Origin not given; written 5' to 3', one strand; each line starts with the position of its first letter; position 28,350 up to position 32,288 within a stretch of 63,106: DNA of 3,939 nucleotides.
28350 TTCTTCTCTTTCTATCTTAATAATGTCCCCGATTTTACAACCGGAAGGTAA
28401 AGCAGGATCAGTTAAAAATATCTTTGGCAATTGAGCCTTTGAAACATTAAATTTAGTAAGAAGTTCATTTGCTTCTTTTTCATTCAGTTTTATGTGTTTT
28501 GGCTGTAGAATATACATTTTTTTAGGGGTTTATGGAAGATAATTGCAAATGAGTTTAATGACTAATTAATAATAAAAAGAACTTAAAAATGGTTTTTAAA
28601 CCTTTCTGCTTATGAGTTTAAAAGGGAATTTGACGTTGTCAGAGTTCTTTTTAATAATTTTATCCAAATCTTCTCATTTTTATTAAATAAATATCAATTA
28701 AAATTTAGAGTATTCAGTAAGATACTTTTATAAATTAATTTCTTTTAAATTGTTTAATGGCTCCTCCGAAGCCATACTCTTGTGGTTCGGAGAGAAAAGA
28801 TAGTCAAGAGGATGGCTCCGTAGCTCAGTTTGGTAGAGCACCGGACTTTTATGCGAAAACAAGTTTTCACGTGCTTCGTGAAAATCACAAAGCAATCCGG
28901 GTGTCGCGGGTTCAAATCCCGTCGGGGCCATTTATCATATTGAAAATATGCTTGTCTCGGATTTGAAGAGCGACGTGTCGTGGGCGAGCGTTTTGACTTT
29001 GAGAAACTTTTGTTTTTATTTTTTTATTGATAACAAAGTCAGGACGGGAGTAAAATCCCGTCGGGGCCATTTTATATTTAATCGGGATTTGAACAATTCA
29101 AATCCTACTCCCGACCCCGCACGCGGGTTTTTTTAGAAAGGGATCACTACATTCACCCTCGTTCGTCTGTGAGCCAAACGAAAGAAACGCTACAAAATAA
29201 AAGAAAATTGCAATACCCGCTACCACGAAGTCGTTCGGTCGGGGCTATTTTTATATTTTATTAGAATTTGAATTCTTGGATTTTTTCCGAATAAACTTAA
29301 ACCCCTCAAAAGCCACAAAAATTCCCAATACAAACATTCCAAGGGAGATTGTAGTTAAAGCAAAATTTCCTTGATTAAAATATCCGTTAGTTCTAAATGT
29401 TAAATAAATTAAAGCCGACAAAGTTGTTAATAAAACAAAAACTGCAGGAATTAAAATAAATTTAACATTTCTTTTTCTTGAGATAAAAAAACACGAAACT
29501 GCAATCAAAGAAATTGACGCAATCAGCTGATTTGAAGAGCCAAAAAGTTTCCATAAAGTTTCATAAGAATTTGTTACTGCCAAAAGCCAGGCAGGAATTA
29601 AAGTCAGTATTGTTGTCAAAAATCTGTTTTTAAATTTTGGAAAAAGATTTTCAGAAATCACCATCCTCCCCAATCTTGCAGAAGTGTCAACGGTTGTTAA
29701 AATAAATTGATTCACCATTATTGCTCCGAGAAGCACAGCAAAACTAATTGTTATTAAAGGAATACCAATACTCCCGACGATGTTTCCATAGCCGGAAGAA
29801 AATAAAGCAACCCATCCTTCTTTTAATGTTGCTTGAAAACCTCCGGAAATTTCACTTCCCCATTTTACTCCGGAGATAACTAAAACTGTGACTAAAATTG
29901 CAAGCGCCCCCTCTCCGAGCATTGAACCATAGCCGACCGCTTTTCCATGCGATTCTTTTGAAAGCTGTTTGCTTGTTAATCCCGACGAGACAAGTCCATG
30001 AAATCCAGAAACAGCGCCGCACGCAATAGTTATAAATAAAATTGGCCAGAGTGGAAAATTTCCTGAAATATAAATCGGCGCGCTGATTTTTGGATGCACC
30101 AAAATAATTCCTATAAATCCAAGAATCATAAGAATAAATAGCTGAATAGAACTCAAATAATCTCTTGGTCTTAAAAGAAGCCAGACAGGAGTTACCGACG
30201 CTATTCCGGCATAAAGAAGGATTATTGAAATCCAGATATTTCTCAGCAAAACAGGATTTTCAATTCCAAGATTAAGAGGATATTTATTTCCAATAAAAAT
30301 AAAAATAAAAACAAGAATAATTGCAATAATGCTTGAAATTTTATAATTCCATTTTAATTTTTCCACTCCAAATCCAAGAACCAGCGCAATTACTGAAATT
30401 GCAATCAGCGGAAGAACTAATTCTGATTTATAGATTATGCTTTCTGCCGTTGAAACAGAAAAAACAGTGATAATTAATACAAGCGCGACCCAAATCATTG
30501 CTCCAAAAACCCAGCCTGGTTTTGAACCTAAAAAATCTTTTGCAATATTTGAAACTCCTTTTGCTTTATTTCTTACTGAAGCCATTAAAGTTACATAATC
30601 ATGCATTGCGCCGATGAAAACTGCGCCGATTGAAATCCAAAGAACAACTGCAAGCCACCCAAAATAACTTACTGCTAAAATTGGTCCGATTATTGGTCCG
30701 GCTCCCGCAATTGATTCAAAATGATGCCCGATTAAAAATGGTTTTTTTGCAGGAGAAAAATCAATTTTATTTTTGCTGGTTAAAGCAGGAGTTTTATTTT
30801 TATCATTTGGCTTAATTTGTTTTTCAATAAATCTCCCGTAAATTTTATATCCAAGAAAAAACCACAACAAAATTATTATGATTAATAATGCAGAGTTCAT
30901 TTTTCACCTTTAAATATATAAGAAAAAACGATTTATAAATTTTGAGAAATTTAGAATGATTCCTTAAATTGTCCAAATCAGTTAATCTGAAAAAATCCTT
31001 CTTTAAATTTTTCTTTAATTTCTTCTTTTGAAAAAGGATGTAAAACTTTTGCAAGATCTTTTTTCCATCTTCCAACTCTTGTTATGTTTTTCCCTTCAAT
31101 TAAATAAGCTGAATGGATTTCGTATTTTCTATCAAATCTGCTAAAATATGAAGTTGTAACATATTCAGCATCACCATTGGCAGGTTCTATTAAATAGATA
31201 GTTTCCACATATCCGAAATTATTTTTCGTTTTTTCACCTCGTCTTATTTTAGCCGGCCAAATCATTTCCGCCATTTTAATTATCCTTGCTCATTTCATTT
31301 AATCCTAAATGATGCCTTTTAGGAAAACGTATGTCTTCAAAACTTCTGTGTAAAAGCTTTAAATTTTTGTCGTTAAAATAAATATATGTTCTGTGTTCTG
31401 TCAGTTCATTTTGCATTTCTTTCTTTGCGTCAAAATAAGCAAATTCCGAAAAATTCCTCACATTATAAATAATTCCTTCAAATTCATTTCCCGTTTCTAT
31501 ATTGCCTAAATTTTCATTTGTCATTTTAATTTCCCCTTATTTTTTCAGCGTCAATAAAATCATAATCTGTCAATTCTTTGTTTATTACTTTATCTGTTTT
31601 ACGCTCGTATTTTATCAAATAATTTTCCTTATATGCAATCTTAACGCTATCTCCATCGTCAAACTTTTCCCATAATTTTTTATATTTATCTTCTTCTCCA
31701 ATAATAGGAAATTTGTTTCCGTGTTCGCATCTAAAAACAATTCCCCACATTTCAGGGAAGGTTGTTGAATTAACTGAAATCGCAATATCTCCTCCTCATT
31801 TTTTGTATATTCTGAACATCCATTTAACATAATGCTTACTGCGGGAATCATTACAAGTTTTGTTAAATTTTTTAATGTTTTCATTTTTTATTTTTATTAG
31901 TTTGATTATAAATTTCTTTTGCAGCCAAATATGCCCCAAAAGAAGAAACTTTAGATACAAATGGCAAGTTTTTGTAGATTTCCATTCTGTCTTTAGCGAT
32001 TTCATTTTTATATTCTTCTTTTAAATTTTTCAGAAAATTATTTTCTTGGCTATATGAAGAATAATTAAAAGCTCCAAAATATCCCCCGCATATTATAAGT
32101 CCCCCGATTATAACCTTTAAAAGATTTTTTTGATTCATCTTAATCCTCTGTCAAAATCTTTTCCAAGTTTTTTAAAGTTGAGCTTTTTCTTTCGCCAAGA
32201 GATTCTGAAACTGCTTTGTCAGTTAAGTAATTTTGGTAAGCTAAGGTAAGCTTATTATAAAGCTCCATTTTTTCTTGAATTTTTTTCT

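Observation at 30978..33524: Tightly packed operon of nine unrecognisable small genes (74-167 aa), several membrane-anchored or lipoprotein-like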

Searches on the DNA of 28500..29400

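Call 85: search_rna_families(source=window, start=28500, end=29400, threshold=evalue, max_evalue=1, show_alignments=2)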
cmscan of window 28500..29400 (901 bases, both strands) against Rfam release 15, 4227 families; matches with E-value up to 1: 3.
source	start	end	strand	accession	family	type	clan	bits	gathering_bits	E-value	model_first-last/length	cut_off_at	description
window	28814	28930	+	RF00005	tRNA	Gene; tRNA;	CL00001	59.6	29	3.2e-12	1-71/71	no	tRNA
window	28901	28976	+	RF04282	mir-507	Gene; miRNA;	CL00136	19.8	79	0.29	1-82/82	no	mir-507 microRNA precursor family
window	28727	28797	-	RF02671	Ysr35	Gene; sRNA;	-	16.9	428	0.024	1-339/339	no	Yersinia sRNA 35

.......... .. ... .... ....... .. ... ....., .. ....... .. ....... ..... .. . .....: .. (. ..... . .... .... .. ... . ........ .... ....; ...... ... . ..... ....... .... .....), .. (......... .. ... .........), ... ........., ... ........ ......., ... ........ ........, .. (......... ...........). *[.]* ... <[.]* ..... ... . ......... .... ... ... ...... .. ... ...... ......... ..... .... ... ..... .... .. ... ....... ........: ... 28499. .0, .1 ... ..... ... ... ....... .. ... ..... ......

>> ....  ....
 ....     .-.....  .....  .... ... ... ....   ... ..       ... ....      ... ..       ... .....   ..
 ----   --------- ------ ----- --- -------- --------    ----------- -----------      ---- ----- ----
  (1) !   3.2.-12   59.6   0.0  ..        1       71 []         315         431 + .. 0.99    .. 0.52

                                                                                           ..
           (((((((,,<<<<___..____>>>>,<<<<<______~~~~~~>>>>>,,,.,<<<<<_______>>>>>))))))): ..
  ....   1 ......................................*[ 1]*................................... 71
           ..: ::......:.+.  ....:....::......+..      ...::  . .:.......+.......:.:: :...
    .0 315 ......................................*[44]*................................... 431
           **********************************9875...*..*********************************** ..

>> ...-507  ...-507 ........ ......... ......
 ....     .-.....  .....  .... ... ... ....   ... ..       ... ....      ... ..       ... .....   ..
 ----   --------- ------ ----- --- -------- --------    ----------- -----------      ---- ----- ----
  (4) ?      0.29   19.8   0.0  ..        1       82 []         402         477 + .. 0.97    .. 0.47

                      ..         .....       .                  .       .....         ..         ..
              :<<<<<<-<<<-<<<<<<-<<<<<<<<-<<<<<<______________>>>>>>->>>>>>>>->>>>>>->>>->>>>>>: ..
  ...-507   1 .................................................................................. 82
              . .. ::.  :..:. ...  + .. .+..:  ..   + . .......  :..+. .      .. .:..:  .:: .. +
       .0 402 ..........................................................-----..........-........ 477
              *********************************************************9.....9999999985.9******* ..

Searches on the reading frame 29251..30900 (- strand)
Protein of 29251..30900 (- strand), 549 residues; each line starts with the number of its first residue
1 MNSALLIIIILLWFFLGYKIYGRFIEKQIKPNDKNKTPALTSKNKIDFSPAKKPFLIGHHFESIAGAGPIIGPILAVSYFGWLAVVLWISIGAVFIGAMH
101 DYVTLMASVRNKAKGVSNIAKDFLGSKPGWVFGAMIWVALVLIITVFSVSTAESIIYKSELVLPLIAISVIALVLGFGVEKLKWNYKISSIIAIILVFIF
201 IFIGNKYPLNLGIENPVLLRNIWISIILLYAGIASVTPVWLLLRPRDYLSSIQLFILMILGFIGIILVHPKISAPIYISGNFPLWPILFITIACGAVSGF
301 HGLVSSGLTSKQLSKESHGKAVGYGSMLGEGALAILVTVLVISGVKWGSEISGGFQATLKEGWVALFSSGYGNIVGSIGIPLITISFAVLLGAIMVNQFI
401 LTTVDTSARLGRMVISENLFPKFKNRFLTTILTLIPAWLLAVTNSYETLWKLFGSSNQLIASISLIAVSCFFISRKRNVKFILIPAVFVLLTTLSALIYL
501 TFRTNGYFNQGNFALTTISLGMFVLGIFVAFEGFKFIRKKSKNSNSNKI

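Call 7: find_related_loci(query=window:29251-30900:-, collection=genome_contigs, flank=10000)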
Query window:29251-30900:- (549 aa) in genome_contigs; peptide patterns used: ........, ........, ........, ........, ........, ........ (x = any residue, [..] = any of these).
95 stretches matched a pattern; 4 encode a relative of the query (tblastn E <= 1e-3); 4 distinct loci.
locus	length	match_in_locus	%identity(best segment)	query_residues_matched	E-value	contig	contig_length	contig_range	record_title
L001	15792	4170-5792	94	1-541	0e+0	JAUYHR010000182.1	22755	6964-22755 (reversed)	MAG: Nanoarchaeota archaeon isolate C24_maxbin.164_sub C24_k141_265220, whole genome shotgun sequence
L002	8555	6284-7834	94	31-541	0e+0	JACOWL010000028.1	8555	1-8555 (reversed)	MAG: Candidatus Pacearchaeota archaeon isolate NC_groundwater_125_Ag_B-0.1um_31_18 S3_GD2017_2_B1_scaffold_33030, whole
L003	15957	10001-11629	68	1-544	0e+0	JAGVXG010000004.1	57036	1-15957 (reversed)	Candidatus Pacearchaeota archaeon isolate RIFCSPHIGHO2_12_FULL_34_15 rifcsphigho2_12_scaffold_851, whole genome shotgun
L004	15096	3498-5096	64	1-533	0e+0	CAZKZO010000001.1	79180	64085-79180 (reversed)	MAG TPA_asm: Candidatus Woesearchaeota archaeon isolate binchicken_co17_241 genome assembly, contig: NODE_982_length_791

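Call 79: search_protein_families(library=pfam, proteins=[L001:1726-2262:+], max_evalue=0.1)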
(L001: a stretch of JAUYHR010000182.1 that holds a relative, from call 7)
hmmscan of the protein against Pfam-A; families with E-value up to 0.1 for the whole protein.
L001:1726-2262:+ (179 aa): 0 families

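Call 80: search_protein_families(library=ncbifam, proteins=[L001:1726-2262:+], max_evalue=0.1)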
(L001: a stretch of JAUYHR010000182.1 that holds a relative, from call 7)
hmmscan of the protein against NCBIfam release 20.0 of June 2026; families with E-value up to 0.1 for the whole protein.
L001:1726-2262:+ (179 aa): 0 families

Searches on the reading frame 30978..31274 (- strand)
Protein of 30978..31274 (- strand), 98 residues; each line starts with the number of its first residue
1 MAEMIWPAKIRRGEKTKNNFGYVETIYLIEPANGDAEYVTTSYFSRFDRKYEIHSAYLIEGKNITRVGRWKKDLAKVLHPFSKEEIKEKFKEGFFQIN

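Call 3: search_protein_families(library=pfam, proteins=[window:30978-31274:-], max_evalue=1)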
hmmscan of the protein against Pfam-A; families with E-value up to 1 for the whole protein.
window:30978-31274:- (98 aa): 1 family
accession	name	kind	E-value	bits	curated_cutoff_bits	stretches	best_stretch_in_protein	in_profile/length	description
PF09406.16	DUF2004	-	0.07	13.9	27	1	38-92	25-77/122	Protein of unknown function (DUF2004)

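Call 4: search_protein_families(library=phrogs, proteins=[window:30978-31274:-], max_evalue=1)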
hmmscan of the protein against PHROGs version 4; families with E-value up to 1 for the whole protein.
window:30978-31274:- (98 aa): 0 families

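Call 12: search_protein_families(library=ncbifam, proteins=[window:30978-31274:-], max_evalue=1)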
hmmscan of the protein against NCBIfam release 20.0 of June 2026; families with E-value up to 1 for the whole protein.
window:30978-31274:- (98 aa): 0 families

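Call 13: search_protein_families(library=padloc, proteins=[window:30978-31274:-], max_evalue=1)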
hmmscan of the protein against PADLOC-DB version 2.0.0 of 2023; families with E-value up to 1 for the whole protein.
window:30978-31274:- (98 aa): 0 families

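Call 55: search_protein_representatives(protein=window:30978-31274:-)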
Query: 98 residues. Proteins with E-value up to 0.001 (for the whole library): 7; up to 1e-10: 2; up to 1e-30: 1. The best 7 are listed.
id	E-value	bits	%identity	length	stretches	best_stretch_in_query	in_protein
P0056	6.3e-38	145.4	74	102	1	3-89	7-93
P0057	2.5e-12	63.3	45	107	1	7-84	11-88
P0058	5.2e-10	55.9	45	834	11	19-48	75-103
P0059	3.6e-08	50.0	37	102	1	3-93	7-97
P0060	8.8e-08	48.7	26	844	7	36-71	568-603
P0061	9.9e-05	39.0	34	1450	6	39-74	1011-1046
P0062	7.2e-04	36.2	39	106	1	2-80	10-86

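Call 56: search_protein_families(library=pfam, proteins=[P0058, P0060, P0061, P0057, P0059, P0062], max_evalue=0.01)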
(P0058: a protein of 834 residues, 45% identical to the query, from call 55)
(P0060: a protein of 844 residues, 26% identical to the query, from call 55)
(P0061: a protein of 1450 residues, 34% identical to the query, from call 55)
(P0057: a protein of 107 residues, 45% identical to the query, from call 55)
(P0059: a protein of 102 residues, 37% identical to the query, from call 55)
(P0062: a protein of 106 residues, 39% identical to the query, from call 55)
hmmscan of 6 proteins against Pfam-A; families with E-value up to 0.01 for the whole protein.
P0058 (834 aa): 4 families
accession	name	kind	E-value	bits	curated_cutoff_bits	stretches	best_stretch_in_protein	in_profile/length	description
PF23587.1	SH3_KALRN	-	3.7e-13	49.7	29.2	0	79-95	42-58/69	Kalirin, SH3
PF22496.1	SOR_N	-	1.5e-09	38.2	27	0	35-50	20-36/37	Class III superoxide reductase, N-terminal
PF13415.12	Kelch_3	-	4.5e-07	30.3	22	0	73-90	12-29/48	Galactose oxidase, central domain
PF23691.1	YmgL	-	6.4e-06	26.4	27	0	1-14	10-23/36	YmgL-like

P0060 (844 aa): 1 family
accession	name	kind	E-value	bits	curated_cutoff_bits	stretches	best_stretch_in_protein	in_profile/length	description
PF13238.12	AAA_18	-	8e-07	30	29.4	0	186-209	94-114/128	AAA domain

P0061 (1450 aa): 6 families
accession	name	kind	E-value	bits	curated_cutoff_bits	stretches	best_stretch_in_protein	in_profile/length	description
PF25778.1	DUF7948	-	6.2e-55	187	27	1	23-248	1-214/214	Domain of unknown function (DUF7948)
PF13585.12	CHU_C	-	6.5e-15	55.5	27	1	1354-1413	2-63/86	CHU_C Type IX secretion signal domain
PF06739.17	SBBP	-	8e-15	55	20.5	2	319-364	1-37/38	Beta-propeller repeat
PF19081.6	Ig_7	-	7.8e-09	36.2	27.3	1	781-858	5-82/84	Ig-like domain CHU_C associated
PF07411.17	DUF1508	-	0.0022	18.3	22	0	1236-1260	13-37/48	Domain of unknown function (DUF1508)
PF17164.10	DUF5122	-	0.0057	17.3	27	0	610-629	13-32/36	Domain of unknown function (DUF5122) beta-propeller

P0057 (107 aa): 0 families

P0059 (102 aa): 0 families

P0062 (106 aa): 0 families

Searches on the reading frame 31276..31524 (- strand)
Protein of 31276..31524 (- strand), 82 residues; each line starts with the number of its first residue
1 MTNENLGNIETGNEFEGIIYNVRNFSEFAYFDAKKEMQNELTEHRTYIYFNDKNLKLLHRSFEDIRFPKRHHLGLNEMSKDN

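Call 3: search_protein_families(library=pfam, proteins=[window:31276-31524:-], max_evalue=1)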
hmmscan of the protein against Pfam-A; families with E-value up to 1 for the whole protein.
window:31276-31524:- (82 aa): 0 families

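Call 4: search_protein_families(library=phrogs, proteins=[window:31276-31524:-], max_evalue=1)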
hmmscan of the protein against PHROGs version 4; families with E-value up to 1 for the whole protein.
window:31276-31524:- (82 aa): 0 families

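Call 12: search_protein_families(library=ncbifam, proteins=[window:31276-31524:-], max_evalue=1)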
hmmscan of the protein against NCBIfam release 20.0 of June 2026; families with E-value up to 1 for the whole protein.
window:31276-31524:- (82 aa): 0 families

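Call 13: search_protein_families(library=padloc, proteins=[window:31276-31524:-], max_evalue=1)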
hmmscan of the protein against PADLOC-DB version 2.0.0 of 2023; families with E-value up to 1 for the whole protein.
window:31276-31524:- (82 aa): 0 families

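Call 69: find_related_loci(query=window:31276-31524:-, collection=genome_contigs, flank=6000)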
Query window:31276-31524:- (82 aa) in genome_contigs; peptide patterns used: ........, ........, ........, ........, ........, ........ (x = any residue, [..] = any of these).
119 stretches matched a pattern, but none encodes a relative of the query by tblastn (E <= 1e-3).

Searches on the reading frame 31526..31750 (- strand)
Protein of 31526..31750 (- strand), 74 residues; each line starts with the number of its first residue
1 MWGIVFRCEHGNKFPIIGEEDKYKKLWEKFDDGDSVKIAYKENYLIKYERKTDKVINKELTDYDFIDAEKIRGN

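Call 3: search_protein_families(library=pfam, proteins=[window:31526-31750:-], max_evalue=1)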
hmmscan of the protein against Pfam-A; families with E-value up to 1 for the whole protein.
window:31526-31750:- (74 aa): 0 families

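Call 4: search_protein_families(library=phrogs, proteins=[window:31526-31750:-], max_evalue=1)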
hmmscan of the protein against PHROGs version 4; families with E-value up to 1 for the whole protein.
window:31526-31750:- (74 aa): 1 family
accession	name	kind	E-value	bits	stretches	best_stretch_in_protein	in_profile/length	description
phrog_38857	-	unknown function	0.62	11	0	25-38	46-59/64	-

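Call 12: search_protein_families(library=ncbifam, proteins=[window:31526-31750:-], max_evalue=1)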
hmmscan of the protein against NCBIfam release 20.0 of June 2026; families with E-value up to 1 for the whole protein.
window:31526-31750:- (74 aa): 0 families

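Call 13: search_protein_families(library=padloc, proteins=[window:31526-31750:-], max_evalue=1)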
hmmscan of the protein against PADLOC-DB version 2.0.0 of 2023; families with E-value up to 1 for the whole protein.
window:31526-31750:- (74 aa): 0 families

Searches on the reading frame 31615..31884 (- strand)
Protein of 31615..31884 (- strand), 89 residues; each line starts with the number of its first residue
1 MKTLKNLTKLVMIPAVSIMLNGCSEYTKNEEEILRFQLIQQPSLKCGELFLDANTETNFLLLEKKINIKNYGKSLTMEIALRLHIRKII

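Call 3: search_protein_families(library=pfam, proteins=[window:31615-31884:-], max_evalue=1)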
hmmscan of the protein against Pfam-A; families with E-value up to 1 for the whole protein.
window:31615-31884:- (89 aa): 1 family
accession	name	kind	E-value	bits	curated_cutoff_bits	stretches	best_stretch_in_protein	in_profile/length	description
PF24052.1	Phage_lipoprotein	-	0.23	11.9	27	1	6-28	3-25/80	Phage lipoprotein family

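Call 4: search_protein_families(library=phrogs, proteins=[window:31615-31884:-], max_evalue=1)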
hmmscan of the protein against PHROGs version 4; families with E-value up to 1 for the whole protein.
window:31615-31884:- (89 aa): 2 families
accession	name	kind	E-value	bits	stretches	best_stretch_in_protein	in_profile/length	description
phrog_8801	-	unknown function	0.13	13.9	1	9-41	3-41/94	-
phrog_4281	-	unknown function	0.28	12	1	5-29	2-26/82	-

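Call 12: search_protein_families(library=ncbifam, proteins=[window:31615-31884:-], max_evalue=1)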
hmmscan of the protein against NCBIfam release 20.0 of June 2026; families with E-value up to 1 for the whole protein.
window:31615-31884:- (89 aa): 2 families
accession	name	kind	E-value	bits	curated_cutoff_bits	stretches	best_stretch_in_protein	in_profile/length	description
NF038333.1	blaOXA-679_like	exception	0.0079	15.7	570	1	12-80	10-76/276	OXA-679 family carbapenem-hydrolyzing class D beta-lactamase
NF008423.0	PRK11251.1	equivalog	0.061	13.2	65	1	5-34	3-32/112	osmotically-inducible lipoprotein OsmE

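Call 13: search_protein_families(library=padloc, proteins=[window:31615-31884:-], max_evalue=1)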
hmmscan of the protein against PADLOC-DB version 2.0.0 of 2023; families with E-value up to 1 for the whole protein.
window:31615-31884:- (89 aa): 0 families

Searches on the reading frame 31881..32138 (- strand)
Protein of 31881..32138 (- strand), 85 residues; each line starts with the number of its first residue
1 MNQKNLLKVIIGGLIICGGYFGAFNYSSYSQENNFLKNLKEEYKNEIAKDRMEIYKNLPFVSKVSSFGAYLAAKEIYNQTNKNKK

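Call 3: search_protein_families(library=pfam, proteins=[window:31881-32138:-], max_evalue=1)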
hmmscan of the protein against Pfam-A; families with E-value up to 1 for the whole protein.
window:31881-32138:- (85 aa): 1 family
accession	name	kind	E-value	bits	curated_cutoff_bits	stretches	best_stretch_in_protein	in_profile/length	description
PF02089.21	Palm_thioest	-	0.082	13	26.8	1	15-61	143-193/254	Palmitoyl protein thioesterase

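Call 4: search_protein_families(library=phrogs, proteins=[window:31881-32138:-], max_evalue=1)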
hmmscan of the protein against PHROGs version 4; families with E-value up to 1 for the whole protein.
window:31881-32138:- (85 aa): 1 family
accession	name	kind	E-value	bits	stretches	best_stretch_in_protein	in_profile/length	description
phrog_35729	-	unknown function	0.032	15.4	1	1-28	1-27/105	-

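Call 12: search_protein_families(library=ncbifam, proteins=[window:31881-32138:-], max_evalue=1)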
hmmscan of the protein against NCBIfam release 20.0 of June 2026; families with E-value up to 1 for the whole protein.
window:31881-32138:- (85 aa): 0 families

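Call 13: search_protein_families(library=padloc, proteins=[window:31881-32138:-], max_evalue=1)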
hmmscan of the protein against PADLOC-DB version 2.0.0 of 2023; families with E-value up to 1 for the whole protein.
window:31881-32138:- (85 aa): 0 families
